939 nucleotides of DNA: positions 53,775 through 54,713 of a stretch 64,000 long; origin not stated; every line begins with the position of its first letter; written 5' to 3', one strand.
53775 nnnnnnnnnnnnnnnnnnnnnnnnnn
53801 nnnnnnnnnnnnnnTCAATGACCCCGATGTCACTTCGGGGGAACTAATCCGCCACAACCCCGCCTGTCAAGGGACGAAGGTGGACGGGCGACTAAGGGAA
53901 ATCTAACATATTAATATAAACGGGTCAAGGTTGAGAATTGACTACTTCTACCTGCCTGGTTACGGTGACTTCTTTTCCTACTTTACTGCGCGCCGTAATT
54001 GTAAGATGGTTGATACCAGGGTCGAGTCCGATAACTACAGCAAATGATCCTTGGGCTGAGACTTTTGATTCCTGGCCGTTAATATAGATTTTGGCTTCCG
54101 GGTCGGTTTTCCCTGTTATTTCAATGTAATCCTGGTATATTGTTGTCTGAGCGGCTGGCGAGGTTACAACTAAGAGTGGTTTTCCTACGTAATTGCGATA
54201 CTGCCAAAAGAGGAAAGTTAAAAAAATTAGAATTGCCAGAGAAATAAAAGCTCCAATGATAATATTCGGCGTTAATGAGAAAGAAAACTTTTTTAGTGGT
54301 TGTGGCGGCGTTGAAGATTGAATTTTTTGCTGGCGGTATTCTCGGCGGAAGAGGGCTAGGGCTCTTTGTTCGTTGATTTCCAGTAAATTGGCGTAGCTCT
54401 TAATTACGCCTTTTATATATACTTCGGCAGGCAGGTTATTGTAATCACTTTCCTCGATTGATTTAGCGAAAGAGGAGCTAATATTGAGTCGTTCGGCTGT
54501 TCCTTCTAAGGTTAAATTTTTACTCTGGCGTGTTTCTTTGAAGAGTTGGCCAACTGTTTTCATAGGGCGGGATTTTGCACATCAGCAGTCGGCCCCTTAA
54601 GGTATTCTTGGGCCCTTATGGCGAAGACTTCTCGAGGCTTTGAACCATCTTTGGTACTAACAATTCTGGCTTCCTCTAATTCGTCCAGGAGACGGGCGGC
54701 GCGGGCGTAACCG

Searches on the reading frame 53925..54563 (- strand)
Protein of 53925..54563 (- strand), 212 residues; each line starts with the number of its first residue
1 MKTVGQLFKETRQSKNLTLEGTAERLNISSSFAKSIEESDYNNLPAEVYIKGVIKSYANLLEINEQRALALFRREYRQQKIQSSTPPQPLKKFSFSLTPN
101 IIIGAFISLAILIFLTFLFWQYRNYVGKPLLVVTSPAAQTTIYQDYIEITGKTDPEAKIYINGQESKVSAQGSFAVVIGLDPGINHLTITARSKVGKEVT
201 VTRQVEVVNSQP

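Call 56: search_protein_families(library=pfam, proteins=[window:53925-54563:-], max_evalue=0.001)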
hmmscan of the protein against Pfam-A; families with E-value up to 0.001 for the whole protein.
window:53925-54563:- (212 aa): 3 families
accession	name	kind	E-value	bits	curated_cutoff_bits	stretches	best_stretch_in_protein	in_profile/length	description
PF13413.12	HTH_25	-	3.5e-16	59.2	24.6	1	8-66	2-60/62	Helix-turn-helix domain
PF09136.16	Glucodextran_B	-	2.3e-14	53.5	27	1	129-207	1-81/83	Glucodextranase, domain B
PF12844.13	HTH_19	-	7.7e-05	23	30.2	1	5-69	1-59/64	Helix-turn-helix domain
